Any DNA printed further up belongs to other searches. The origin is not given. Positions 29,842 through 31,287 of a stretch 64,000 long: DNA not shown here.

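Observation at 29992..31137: MocA/YgfJ-like nucleotidyltransferase fused to a THEP1/MobB-like P-loop NTPase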

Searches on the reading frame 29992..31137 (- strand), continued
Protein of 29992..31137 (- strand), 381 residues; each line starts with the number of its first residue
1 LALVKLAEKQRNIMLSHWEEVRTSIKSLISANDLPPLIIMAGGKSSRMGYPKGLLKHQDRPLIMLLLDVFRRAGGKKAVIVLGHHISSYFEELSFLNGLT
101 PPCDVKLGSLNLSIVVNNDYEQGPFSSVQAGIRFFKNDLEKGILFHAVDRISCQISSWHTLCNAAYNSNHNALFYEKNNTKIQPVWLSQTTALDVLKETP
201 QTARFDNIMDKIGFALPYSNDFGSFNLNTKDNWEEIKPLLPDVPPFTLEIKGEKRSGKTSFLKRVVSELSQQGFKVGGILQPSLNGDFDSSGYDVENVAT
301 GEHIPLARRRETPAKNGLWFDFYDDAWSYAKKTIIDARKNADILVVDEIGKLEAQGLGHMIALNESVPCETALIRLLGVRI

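Call 44: search_protein_families(library=ncbifam, proteins=[P0132, P0133, P0134, P0137, P0139, P0146, P0160, P0190, P0199, P0216], max_evalue=0.00001)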
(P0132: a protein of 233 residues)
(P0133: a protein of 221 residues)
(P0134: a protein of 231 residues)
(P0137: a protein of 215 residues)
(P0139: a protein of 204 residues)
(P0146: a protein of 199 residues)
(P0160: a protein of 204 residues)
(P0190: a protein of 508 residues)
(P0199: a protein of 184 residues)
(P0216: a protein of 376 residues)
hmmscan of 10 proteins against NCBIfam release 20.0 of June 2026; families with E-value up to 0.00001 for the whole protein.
P0132 (233 aa): 8 families
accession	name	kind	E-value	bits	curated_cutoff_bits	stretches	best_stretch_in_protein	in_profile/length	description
NF045665.1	NTPtran_DVU1551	equivalog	4.8e-25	88.3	315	1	17-231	4-191/359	DVU_1551 family NTP transferase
TIGR03310.1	matur_MocA_YgfJ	equivalog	9.7e-20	71.3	186.45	1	17-229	3-188/188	molybdenum cofactor cytidylyltransferase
TIGR02665.1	molyb_mobA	equivalog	3e-09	37.2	151.85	0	16-50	3-38/186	molybdenum cofactor guanylyltransferase MobA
NF002741.0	PRK02726.1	equivalog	5.2e-09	36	179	1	12-86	6-75/200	molybdenum cofactor guanylyltransferase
NF001457.0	PRK00317.1-3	equivalog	6.4e-09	35.6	164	1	17-225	5-189/200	molybdenum cofactor guanylyltransferase MobA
NF011056.0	PRK14489.1-1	equivalog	9e-07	28.3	379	0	17-62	9-52/363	bifunctional molybdenum cofactor guanylyltransferase MobA/molybdopterin-guanine dinucleotide biosynthesis adaptor protein MobB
NF041313.1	UDPGP_AglF_Halo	equivalog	3.5e-06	26.7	400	1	17-68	4-60/234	UTP--glucose-1-phosphate uridylyltransferase AglF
NF001837.0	PRK00560.1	equivalog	3.8e-06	26.7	182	0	11-38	6-33/196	molybdenum cofactor guanylyltransferase MobA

P0133 (221 aa): 6 families
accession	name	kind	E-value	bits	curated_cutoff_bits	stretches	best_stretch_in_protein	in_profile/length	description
NF045665.1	NTPtran_DVU1551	equivalog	1.6e-27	96.5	315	1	11-215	4-190/359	DVU_1551 family NTP transferase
TIGR03310.1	matur_MocA_YgfJ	equivalog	5.6e-23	81.9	186.45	1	11-213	3-187/188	molybdenum cofactor cytidylyltransferase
TIGR02665.1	molyb_mobA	equivalog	4.6e-09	36.6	151.85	1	10-210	3-184/186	molybdenum cofactor guanylyltransferase MobA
NF002741.0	PRK02726.1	equivalog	9.8e-09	35.1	179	1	6-214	6-194/200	molybdenum cofactor guanylyltransferase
NF001837.0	PRK00560.1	equivalog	5.1e-08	32.9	182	1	3-38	4-39/196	molybdenum cofactor guanylyltransferase MobA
NF045782.1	NicBOxredNboR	equivalog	8.2e-07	28.9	260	0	11-65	12-67/206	nicotine blue oxidoreductase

P0134 (231 aa): 4 families
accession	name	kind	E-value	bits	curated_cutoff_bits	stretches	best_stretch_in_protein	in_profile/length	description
NF045665.1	NTPtran_DVU1551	equivalog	7.7e-21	74.5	315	1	11-228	4-193/359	DVU_1551 family NTP transferase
TIGR03310.1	matur_MocA_YgfJ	equivalog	1.5e-20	73.9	186.45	1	11-222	3-186/188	molybdenum cofactor cytidylyltransferase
TIGR02665.1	molyb_mobA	equivalog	3.2e-07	30.6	151.85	1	10-219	3-183/186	molybdenum cofactor guanylyltransferase MobA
NF002741.0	PRK02726.1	equivalog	4.3e-06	26.5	179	0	11-105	11-90/200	molybdenum cofactor guanylyltransferase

P0137 (215 aa): 4 families
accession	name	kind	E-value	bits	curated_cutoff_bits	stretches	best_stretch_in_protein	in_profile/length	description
NF045665.1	NTPtran_DVU1551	equivalog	5.2e-23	81.6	315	1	9-207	4-189/359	DVU_1551 family NTP transferase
TIGR03310.1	matur_MocA_YgfJ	equivalog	1.9e-22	80.2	186.45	1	9-205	3-186/188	molybdenum cofactor cytidylyltransferase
NF001837.0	PRK00560.1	equivalog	1.2e-08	34.9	182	0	7-53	10-56/196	molybdenum cofactor guanylyltransferase MobA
TIGR02665.1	molyb_mobA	equivalog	5.4e-06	26.6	151.85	0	8-44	3-40/186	molybdenum cofactor guanylyltransferase MobA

P0139 (204 aa): 4 families
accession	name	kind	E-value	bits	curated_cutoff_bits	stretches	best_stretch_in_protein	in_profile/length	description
NF045665.1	NTPtran_DVU1551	equivalog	1.4e-29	103.2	315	1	7-200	4-186/359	DVU_1551 family NTP transferase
TIGR03310.1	matur_MocA_YgfJ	equivalog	6.1e-24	85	186.45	1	6-192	2-177/188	molybdenum cofactor cytidylyltransferase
NF041135.1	IPPtranDIPPsyn_Thcocales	equivalog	1e-07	31.3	580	1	7-95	4-87/419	bifunctional L-myo-inositol-1-phosphate cytidylyltransferase/CDP-L-myo-inositol myo-inositolphosphotransferase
NF045782.1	NicBOxredNboR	equivalog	1.9e-06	27.7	260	1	7-163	12-166/206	nicotine blue oxidoreductase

P0146 (199 aa): 11 families
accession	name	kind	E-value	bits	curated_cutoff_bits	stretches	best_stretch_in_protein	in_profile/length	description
NF045665.1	NTPtran_DVU1551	equivalog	6.6e-28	97.7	315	1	5-196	4-189/359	DVU_1551 family NTP transferase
TIGR03310.1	matur_MocA_YgfJ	equivalog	3.3e-25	89.2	186.45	1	4-194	2-186/188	molybdenum cofactor cytidylyltransferase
TIGR02665.1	molyb_mobA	equivalog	1.3e-09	38.4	151.85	1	4-192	3-184/186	molybdenum cofactor guanylyltransferase MobA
NF045782.1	NicBOxredNboR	equivalog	4e-08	33.2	260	1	4-118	11-120/206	nicotine blue oxidoreductase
NF001457.0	PRK00317.1-3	equivalog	4.4e-08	32.8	164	1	4-129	4-120/200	molybdenum cofactor guanylyltransferase MobA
NF011056.0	PRK14489.1-1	equivalog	2.2e-07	30.4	379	1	4-119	8-110/363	bifunctional molybdenum cofactor guanylyltransferase MobA/molybdopterin-guanine dinucleotide biosynthesis adaptor protein MobB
NF002741.0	PRK02726.1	equivalog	3.7e-07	30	179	1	4-196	10-194/200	molybdenum cofactor guanylyltransferase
NF010932.0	PRK14352.1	equivalog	4.1e-07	29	611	1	3-118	8-122/488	bifunctional UDP-N-acetylglucosamine diphosphorylase/glucosamine-1-phosphate N-acetyltransferase GlmU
NF041135.1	IPPtranDIPPsyn_Thcocales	equivalog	3.2e-06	26.4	580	1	5-103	4-97/419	bifunctional L-myo-inositol-1-phosphate cytidylyltransferase/CDP-L-myo-inositol myo-inositolphosphotransferase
NF010933.0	PRK14353.1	equivalog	5.5e-06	25.3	505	1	3-65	7-71/453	bifunctional UDP-N-acetylglucosamine diphosphorylase/glucosamine-1-phosphate N-acetyltransferase GlmU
NF041313.1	UDPGP_AglF_Halo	equivalog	7.2e-06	25.6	400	1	5-101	4-99/234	UTP--glucose-1-phosphate uridylyltransferase AglF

P0160 (204 aa): 7 families
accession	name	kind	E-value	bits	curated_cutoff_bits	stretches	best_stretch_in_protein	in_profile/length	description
NF045665.1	NTPtran_DVU1551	equivalog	1.3e-31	109.9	315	1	7-199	4-191/359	DVU_1551 family NTP transferase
TIGR03310.1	matur_MocA_YgfJ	equivalog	1.4e-21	77.3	186.45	1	7-197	3-185/188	molybdenum cofactor cytidylyltransferase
NF002741.0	PRK02726.1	equivalog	5.1e-12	45.8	179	1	4-116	8-110/200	molybdenum cofactor guanylyltransferase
TIGR02665.1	molyb_mobA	equivalog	2.6e-09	37.4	151.85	1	5-143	2-132/186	molybdenum cofactor guanylyltransferase MobA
NF001457.0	PRK00317.1-3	equivalog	1.3e-06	28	164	1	7-126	5-115/200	molybdenum cofactor guanylyltransferase MobA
NF041135.1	IPPtranDIPPsyn_Thcocales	equivalog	3.5e-06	26.3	580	1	7-83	4-82/419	bifunctional L-myo-inositol-1-phosphate cytidylyltransferase/CDP-L-myo-inositol myo-inositolphosphotransferase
NF045782.1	NicBOxredNboR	equivalog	4.4e-06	26.5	260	1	7-92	12-96/206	nicotine blue oxidoreductase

P0190 (508 aa): 7 families
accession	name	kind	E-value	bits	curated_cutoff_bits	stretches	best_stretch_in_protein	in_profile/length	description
NF045665.1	NTPtran_DVU1551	equivalog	8.9e-29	100.6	315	1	9-208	4-194/359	DVU_1551 family NTP transferase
TIGR03310.1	matur_MocA_YgfJ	equivalog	1.5e-24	87.1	186.45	1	9-203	3-188/188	molybdenum cofactor cytidylyltransferase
TIGR02665.1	molyb_mobA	equivalog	6.9e-12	45.8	151.85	1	7-200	2-185/186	molybdenum cofactor guanylyltransferase MobA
NF001457.0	PRK00317.1-3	equivalog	6.4e-11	42.1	164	1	9-203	5-193/200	molybdenum cofactor guanylyltransferase MobA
NF002741.0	PRK02726.1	equivalog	2.8e-09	36.9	179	1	7-203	9-194/200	molybdenum cofactor guanylyltransferase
NF011056.0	PRK14489.1-1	equivalog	1.2e-07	31.2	379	1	6-141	6-126/363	bifunctional molybdenum cofactor guanylyltransferase MobA/molybdopterin-guanine dinucleotide biosynthesis adaptor protein MobB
NF001837.0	PRK00560.1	equivalog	2e-07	30.9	182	0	4-38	7-42/196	molybdenum cofactor guanylyltransferase MobA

P0199 (184 aa): 1 family
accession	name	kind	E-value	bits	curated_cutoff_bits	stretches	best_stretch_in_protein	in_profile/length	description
NF010248.0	PRK13695.1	equivalog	9.6e-22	77.5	156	1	7-173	6-171/180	NTPase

P0216 (376 aa): 1 family
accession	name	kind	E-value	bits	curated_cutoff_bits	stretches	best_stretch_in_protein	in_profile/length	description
NF010248.0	PRK13695.1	equivalog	7.4e-17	61.6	156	1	185-304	3-123/180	NTPase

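Call 46: find_homologous_proteins(query=A3, max_evalue=1e-20)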
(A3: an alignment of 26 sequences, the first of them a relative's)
Query A3 (26 sequences) (233 aa, profile of the alignment): 372 proteins with E <= 1e-20 among 7996 candidates; the best 120 are listed.
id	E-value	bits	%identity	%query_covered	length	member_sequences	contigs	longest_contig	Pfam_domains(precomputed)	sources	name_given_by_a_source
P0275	5.5e-81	289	45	93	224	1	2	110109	PF12804.14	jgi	jgi:CTP:molybdopterin cytidylyltransferase MocA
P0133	7.3e-81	289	46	93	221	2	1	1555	PF12804.14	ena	-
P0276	4.5e-80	286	46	93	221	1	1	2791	PF12804.14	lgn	-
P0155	4.7e-78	279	40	93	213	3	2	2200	PF12804.14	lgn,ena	-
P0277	1.3e-77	278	43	94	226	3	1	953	PF12804.14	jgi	-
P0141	2.7e-77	277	42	95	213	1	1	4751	PF12804.14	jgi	jgi:CTP:molybdopterin cytidylyltransferase MocA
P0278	3.3e-77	277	45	94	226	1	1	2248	PF12804.14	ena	-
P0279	4.8e-77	276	43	95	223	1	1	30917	PF12804.14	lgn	-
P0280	5.4e-77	276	44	91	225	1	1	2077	PF12804.14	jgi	jgi:CTP:molybdopterin cytidylyltransferase MocA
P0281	6.1e-77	276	45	93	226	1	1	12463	PF12804.14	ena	-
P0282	6.5e-77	276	44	91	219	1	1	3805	PF12804.14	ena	-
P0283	1.3e-76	275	45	94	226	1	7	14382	PF12804.14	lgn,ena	-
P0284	2.0e-76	274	45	94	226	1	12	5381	PF12804.14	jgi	jgi:CTP:molybdopterin cytidylyltransferase MocA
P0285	2.2e-76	274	44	93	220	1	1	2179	PF12804.14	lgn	-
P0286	6.5e-76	272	43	94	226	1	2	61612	PF12804.14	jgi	jgi:molybdenum cofactor cytidylyltransferase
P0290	1.4e-75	271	46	93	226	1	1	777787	PF12804.14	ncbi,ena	-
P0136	3.3e-74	267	34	94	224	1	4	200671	PF12804.14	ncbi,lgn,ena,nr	ncbi:MAG: NTP transferase domain-containing protein [Bacteriovoracaceae bacterium]|nr:NTP transferas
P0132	2.8e-73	264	100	100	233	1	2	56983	PF12804.14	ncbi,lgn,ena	-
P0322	4.8e-69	250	35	91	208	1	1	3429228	PF12804.14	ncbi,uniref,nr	ncbi:conserved hypothetical protein [Flavobacterium sp. 9R]|uniref:nucleotidyltransferase family pro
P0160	5.1e-67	243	39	94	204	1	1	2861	PF12804.14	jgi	jgi:CTP:molybdopterin cytidylyltransferase MocA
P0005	2.2e-63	232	41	89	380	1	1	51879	PF03266.22,PF10649.16,PF12804.14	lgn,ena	-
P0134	1.0e-61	226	35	91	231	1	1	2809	PF12804.14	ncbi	-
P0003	9.8e-61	223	48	94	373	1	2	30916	PF03266.22,PF10649.16,PF12804.14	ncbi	-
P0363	2.4e-60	222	48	94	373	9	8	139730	PF03266.22,PF10649.16,PF12804.14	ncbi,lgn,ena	-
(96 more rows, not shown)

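Call 47: find_encoding_contigs(protein=P0290, flank=6000, max_places=1)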
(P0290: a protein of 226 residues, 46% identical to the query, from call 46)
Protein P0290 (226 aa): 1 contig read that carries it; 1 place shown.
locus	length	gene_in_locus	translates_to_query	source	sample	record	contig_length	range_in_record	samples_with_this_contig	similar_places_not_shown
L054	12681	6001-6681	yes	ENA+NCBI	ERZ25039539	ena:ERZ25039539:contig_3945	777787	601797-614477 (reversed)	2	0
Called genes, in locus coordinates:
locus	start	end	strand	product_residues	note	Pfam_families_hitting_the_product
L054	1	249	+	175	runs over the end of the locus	PF01869:BcrAD_BadFG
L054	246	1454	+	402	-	PF06050:HGD-D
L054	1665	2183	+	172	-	-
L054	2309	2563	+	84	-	-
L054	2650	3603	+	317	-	PF01058:Oxidored_q6, PF14720:NiFe_hyd_SSU_C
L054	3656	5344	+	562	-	PF27537:HoxH, PF00374:NiFeSe_Hases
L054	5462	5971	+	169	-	PF01750:HycI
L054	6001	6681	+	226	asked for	PF12804:NTP_transf_3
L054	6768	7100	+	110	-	PF02627:CMD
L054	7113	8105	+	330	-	PF04055:Radical_SAM, PF12345:DUF3641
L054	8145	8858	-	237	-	PF00005:ABC_tran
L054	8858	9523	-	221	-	PF00528:BPD_transp_1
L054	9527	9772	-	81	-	PF01547:SBP_bac_1, PF13531:SBP_bac_11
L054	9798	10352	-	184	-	PF13531:SBP_bac_11, PF01547:SBP_bac_1 (weak)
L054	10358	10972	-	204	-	PF03551:PadR, PF10400:Vir_act_alpha_C (weak)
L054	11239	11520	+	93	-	-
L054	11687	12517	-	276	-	PF03544:TonB_C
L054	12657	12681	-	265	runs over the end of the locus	PF00005:ABC_tran, PF02463:SMC_N (faint), PF13175:AAA_15 (faint), PF13304:AAA_21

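Call 48: find_encoding_contigs(protein=P0136, flank=6000, max_places=1)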
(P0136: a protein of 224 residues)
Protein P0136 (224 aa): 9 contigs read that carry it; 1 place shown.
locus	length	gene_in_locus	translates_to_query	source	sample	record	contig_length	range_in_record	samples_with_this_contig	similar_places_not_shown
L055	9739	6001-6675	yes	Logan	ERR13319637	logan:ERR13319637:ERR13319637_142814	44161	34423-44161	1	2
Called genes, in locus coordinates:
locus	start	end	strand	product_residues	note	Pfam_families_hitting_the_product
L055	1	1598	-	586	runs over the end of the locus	PF07969:Amidohydro_3 (faint), PF01979:Amidohydro_1, PF13382:Adenine_deam_C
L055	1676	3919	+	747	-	PF01315:Ald_Xan_dh_C, PF02738:MoCoBD_1, PF20256:MoCoBD_2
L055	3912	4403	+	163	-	PF00111:Fer2 (weak), PF13085:Fer2_3 (weak), PF01799:Fer2_2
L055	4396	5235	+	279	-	PF00941:FAD_binding_5, PF03450:CO_deh_flav_C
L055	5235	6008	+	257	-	PF02625:XdhC_CoxI, PF13478:XdhC_C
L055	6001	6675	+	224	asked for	PF12804:NTP_transf_3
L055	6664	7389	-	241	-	PF00753:Lactamase_B, PF23023:Anti-Pycsar_Apyc1 (faint), PF12706:Lactamase_B_2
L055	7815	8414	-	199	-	-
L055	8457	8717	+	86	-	-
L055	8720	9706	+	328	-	PF00872:Transposase_mut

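Call 49: find_encoding_contigs(protein=P0322, flank=6000, max_places=1)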
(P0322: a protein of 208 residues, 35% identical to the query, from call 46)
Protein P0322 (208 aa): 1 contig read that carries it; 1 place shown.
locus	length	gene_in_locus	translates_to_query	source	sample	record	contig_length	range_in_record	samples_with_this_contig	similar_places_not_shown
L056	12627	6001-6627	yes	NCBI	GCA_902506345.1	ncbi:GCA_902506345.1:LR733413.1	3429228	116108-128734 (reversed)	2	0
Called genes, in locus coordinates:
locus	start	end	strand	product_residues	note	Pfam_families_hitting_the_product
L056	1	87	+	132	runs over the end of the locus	PF01479:S4, PF28601:HSP15_C (weak)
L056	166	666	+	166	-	PF00156:Pribosyltran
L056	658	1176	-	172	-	PF13238:AAA_18, PF01202:SKI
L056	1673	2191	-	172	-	PF04239:DUF421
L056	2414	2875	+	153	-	PF00111:Fer2, PF13085:Fer2_3 (faint), PF01799:Fer2_2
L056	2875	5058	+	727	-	PF20256:MoCoBD_2, PF02738:MoCoBD_1, PF20256:MoCoBD_2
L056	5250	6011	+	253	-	PF02625:XdhC_CoxI, PF13478:XdhC_C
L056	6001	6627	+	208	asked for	PF12804:NTP_transf_3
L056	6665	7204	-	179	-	PF14060:DUF4252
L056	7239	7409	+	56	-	-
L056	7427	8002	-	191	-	PF14060:DUF4252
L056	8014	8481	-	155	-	-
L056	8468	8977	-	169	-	PF04542:Sigma70_r2, PF08281:Sigma70_r4_2, PF04545:Sigma70_r4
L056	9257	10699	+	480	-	PF18294:Pept_S41_N, PF03572:Peptidase_S41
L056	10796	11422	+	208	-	PF01520:Amidase_3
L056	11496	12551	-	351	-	PF16819:DUF5074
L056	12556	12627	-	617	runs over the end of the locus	PF07715:Plug, PF00593:TonB_dep_Rec_b-barrel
